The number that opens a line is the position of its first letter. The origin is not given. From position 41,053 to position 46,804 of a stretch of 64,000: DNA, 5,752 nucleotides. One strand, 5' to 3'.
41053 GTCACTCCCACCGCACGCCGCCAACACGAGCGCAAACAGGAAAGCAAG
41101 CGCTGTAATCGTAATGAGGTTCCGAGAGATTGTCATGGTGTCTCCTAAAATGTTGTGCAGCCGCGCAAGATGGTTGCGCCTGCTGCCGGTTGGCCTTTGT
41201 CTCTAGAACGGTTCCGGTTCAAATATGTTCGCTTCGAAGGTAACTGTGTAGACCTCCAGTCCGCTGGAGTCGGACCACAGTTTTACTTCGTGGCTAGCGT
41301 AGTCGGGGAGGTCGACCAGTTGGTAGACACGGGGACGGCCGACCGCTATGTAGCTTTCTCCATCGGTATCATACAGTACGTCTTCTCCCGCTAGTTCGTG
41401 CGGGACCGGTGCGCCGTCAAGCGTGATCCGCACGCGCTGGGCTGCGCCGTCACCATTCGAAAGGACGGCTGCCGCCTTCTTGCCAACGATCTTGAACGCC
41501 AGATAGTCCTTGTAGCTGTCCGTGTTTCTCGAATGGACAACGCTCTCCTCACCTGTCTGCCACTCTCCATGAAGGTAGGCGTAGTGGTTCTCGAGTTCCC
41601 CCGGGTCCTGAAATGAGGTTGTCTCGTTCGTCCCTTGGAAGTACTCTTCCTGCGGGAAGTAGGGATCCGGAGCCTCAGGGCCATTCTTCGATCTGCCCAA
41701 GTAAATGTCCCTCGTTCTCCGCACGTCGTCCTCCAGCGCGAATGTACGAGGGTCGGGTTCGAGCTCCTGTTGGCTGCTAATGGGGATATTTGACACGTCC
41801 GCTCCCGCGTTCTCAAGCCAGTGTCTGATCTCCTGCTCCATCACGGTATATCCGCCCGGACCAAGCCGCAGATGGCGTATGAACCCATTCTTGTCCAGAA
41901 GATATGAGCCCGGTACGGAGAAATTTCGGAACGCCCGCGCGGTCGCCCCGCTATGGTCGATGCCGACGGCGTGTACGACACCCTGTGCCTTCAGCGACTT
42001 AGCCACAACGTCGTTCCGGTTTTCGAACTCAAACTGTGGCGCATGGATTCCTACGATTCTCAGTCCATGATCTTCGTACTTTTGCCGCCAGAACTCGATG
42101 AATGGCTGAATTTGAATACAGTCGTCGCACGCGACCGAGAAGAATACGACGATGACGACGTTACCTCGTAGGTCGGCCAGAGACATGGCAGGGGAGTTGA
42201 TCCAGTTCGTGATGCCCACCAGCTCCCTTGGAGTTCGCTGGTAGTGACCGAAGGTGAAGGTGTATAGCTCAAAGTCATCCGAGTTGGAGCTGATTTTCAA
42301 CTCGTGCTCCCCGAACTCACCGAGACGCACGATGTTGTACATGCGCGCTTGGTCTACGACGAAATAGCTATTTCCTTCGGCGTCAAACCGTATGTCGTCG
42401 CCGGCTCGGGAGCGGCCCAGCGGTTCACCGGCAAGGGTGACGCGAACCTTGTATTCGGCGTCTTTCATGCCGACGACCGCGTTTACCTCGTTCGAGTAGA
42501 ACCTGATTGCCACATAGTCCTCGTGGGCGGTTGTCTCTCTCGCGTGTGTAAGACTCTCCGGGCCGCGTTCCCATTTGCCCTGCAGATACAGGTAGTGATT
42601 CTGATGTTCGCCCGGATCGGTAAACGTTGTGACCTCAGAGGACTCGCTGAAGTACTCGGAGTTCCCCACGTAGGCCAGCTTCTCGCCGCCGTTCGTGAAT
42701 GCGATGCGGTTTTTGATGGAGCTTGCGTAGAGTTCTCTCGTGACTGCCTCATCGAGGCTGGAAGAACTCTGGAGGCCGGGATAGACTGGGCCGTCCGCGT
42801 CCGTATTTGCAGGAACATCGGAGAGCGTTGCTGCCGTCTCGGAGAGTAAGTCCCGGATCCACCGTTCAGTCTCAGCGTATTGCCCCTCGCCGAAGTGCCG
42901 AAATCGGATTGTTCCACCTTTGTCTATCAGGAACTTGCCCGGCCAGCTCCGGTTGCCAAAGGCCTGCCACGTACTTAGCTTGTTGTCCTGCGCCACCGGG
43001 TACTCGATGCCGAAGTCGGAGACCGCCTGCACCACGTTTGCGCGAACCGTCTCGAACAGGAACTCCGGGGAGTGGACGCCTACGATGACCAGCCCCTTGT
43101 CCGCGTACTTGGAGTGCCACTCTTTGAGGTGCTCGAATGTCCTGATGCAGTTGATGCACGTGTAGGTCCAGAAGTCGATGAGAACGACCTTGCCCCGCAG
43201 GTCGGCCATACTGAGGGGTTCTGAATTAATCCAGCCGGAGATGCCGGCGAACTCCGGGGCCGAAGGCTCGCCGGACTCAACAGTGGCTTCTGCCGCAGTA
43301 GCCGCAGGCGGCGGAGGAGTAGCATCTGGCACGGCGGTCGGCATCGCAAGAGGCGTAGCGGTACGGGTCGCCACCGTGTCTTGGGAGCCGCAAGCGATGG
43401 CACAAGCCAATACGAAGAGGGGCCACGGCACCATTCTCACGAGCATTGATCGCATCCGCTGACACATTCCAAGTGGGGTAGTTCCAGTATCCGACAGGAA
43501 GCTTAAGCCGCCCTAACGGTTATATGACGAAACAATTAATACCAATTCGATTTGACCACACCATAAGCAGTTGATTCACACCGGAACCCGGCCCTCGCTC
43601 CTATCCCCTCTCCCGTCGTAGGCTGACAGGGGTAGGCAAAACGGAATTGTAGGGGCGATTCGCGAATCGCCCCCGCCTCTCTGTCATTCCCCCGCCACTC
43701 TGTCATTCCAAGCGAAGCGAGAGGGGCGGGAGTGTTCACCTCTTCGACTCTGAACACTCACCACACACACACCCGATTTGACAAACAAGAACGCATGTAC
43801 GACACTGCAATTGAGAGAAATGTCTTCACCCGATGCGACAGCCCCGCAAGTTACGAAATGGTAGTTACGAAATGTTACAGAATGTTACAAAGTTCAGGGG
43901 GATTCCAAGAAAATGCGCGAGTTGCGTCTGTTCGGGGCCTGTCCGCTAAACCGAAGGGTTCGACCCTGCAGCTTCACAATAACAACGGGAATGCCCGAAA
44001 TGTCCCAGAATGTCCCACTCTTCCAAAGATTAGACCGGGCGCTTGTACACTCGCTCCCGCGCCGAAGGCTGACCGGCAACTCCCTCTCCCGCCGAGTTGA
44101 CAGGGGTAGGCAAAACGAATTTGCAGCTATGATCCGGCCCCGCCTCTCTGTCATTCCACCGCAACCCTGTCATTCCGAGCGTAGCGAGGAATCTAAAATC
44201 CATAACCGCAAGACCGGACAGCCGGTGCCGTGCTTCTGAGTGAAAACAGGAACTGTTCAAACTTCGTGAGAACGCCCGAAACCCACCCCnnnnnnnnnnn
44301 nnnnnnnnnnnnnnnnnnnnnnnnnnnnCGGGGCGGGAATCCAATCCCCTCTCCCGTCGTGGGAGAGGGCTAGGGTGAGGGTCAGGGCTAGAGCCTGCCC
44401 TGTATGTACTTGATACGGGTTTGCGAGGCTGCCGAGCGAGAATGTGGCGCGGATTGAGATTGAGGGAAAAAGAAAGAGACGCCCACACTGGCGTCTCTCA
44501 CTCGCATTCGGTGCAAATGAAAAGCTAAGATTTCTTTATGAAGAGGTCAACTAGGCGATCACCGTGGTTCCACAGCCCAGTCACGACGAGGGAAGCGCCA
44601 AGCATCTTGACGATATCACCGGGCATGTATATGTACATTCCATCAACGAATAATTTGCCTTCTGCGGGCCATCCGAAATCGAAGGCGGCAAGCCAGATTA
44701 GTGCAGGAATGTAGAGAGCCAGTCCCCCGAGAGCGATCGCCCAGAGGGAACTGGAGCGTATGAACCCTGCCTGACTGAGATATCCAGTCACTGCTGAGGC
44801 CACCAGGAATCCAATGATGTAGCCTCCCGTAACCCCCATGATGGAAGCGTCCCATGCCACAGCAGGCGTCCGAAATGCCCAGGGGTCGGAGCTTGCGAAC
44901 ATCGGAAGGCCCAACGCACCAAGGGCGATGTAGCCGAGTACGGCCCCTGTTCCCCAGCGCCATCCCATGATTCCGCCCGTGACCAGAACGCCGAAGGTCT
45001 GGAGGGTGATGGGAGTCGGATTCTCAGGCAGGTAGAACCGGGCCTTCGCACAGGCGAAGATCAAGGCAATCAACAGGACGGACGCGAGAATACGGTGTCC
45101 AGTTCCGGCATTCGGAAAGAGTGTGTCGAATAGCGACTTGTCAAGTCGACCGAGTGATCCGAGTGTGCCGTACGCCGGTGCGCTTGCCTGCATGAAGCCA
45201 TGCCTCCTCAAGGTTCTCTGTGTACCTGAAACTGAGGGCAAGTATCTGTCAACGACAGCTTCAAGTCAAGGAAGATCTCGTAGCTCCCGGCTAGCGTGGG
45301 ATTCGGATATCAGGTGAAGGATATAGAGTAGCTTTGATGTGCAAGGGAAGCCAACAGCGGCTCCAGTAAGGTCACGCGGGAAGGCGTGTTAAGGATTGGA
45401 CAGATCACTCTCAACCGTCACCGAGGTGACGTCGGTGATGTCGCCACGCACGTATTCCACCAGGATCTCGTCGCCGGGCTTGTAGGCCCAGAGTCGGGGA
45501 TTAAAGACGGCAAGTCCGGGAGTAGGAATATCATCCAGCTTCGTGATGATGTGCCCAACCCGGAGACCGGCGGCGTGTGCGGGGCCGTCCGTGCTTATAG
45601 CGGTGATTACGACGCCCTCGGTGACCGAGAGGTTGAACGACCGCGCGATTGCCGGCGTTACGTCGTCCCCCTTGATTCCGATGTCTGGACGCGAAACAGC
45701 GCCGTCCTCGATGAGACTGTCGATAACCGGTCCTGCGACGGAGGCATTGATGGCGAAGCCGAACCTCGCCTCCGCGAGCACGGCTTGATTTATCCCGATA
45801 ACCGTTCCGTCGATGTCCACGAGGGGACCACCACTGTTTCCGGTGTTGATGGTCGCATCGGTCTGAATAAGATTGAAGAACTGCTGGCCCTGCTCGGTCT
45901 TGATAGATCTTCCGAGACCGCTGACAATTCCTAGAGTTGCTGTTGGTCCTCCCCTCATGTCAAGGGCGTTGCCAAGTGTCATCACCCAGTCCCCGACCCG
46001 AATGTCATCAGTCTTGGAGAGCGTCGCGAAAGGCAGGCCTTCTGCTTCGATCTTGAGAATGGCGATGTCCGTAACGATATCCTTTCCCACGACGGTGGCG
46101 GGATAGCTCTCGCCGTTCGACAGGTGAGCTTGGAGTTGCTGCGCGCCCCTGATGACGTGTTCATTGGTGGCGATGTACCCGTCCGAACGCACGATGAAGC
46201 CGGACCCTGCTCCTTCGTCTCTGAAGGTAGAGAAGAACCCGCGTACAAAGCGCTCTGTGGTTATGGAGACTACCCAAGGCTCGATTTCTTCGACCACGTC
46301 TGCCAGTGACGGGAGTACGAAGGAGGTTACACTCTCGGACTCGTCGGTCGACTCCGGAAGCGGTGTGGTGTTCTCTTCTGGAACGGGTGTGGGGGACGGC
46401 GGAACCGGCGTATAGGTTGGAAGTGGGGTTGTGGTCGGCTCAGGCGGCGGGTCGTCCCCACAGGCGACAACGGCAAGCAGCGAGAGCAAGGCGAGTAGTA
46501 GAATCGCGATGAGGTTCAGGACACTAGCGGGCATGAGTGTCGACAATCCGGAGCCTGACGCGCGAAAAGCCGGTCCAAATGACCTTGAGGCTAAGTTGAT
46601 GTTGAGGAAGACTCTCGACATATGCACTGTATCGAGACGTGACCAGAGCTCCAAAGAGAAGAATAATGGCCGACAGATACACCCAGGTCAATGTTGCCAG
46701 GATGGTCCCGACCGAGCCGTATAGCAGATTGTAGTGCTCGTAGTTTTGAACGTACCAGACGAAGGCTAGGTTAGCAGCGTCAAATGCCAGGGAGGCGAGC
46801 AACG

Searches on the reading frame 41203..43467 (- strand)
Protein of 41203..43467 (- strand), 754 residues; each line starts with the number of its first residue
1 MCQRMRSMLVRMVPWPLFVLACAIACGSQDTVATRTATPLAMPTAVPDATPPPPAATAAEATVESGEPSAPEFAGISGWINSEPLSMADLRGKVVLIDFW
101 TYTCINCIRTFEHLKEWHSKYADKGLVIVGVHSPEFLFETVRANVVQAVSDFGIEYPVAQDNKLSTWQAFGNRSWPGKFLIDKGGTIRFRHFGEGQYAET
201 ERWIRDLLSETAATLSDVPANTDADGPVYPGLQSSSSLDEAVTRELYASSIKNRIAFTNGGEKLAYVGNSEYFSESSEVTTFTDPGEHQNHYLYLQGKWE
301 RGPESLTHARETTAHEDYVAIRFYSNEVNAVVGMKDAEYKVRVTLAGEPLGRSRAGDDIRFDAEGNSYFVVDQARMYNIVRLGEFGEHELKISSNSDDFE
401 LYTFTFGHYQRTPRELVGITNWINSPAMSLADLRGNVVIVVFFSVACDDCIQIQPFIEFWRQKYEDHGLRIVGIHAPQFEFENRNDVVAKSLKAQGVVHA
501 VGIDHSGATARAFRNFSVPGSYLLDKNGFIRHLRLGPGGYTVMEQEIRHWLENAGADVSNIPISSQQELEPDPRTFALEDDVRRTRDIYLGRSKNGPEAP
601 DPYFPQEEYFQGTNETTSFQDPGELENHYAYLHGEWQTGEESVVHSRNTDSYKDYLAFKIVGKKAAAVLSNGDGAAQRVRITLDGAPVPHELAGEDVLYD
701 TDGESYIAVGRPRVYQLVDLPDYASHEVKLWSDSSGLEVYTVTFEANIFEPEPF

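Call 30: search_protein_families(library=pfam, proteins=[window:41203-43467:-], max_evalue=0.00001)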
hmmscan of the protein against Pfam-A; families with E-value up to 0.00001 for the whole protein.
window:41203-43467:- (754 aa): 5 families
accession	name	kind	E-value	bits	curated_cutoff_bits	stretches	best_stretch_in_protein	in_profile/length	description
PF17991.7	Thioredoxin_10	-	1.4e-36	126.6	27.1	2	275-407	21-142/142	Thioredoxin like C-terminal domain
PF00578.27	AhpC-TSA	-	1.3e-20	74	26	2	70-189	5-123/124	AhpC/TSA family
PF08534.16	Redoxin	-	6e-17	62.2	26.6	1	81-194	17-135/148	Redoxin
PF13905.12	Thioredoxin_8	-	1.5e-13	51.3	27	1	92-187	1-94/94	Thioredoxin-like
PF00255.25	GSHPx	-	2.3e-09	37.2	27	0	80-136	9-64/108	Glutathione peroxidase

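Call 32: find_related_loci(query=window:41203-43467:-, collection=genome_contigs, flank=3000)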
Query window:41203-43467:- (754 aa) in genome_contigs; peptide patterns used: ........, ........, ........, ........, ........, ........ (x = any residue, [..] = any of these).
41 stretches matched a pattern; 10 encode a relative of the query (tblastn E <= 1e-3); 10 distinct loci.
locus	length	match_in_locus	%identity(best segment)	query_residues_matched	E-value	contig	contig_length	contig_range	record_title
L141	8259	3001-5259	87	1-754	0e+0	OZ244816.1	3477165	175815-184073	MAG: Dehalococcoidia bacterium isolate f2a2dee8-fbed-446a-8eee-262c204d2a39 genome assembly, chromosome: 1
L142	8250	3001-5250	86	5-754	0e+0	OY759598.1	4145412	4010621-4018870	MAG: Dehalococcoidia bacterium isolate 9e3974e8-1b76-4a2a-ace1-a6b9f67a3735 genome assembly, chromosome: 1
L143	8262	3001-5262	91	1-754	0e+0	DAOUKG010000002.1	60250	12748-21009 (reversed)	MAG TPA_asm: Dehalococcoidia bacterium isolate S5_317 k113_404373, whole genome shotgun sequence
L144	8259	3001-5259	73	2-754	0e+0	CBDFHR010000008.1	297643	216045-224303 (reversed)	MAG: Dehalococcoidia bacterium isolate d69144cb-8fdf-44db-909b-5cac20385fca genome assembly, contig: contig_8, whole gen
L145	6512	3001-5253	71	4-754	0e+0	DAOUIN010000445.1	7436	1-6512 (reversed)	MAG TPA_asm: Dehalococcoidia bacterium isolate S25_171 k133_101416, whole genome shotgun sequence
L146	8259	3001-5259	72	2-754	0e+0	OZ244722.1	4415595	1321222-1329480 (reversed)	MAG: Dehalococcoidia bacterium isolate b077b08e-e145-448e-a96a-cce4e44968b6 genome assembly, chromosome: 1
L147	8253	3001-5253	73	2-752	0e+0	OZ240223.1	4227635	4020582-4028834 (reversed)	MAG: Dehalococcoidia bacterium isolate f6a585c4-e35e-4cc9-a722-66a179f45198 genome assembly, chromosome: 1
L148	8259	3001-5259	73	2-754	0e+0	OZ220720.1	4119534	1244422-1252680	MAG: Dehalococcoidia bacterium isolate c1ccb28d-03af-49da-9b48-84a9185dfe7a genome assembly, chromosome: 1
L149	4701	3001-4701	71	2-744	0e+0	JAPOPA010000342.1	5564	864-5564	MAG: Chloroflexota bacterium isolate APA_bin_48 c_000000289338, whole genome shotgun sequence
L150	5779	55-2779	72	70-754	0e+0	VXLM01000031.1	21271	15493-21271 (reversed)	MAG: Dehalococcoidia bacterium isolate SB0661_bin_13 NODE_2096_length_21271_cov_21.545532, whole genome shotgun sequence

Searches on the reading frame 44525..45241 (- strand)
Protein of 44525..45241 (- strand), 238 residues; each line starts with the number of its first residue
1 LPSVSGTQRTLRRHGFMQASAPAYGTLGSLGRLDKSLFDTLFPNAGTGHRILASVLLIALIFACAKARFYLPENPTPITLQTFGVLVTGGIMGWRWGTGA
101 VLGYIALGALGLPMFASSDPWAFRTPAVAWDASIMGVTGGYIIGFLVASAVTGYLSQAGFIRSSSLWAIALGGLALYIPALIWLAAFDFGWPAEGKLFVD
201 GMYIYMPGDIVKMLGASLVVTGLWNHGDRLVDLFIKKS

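Call 30: search_protein_families(library=pfam, proteins=[window:44525-45241:-], max_evalue=0.00001)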
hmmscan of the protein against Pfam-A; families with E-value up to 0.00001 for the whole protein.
window:44525-45241:- (238 aa): 1 family
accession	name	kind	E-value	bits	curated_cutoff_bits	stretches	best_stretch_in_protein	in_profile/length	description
PF02632.19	BioY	-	3.8e-24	85.7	25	1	75-224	3-139/140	BioY family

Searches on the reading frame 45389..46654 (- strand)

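Call 30: search_protein_families(library=pfam, proteins=[window:45389-46654:-], max_evalue=0.00001)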
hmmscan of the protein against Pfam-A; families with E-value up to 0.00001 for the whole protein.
window:45389-46654:- (421 aa): 4 families
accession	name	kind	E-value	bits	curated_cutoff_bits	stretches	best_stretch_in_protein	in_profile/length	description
PF13365.12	Trypsin_2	-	3.9e-33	115.7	27.6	1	150-288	1-144/144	Trypsin-like peptidase domain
PF00089.32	Trypsin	-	7.4e-12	46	20.6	1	136-302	23-211/220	Trypsin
PF13180.12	PDZ_2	-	2e-09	38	27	1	323-413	1-79/80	PDZ domain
PF17820.7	PDZ_6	-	3.3e-06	27.2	27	0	349-378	1-30/54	PDZ domain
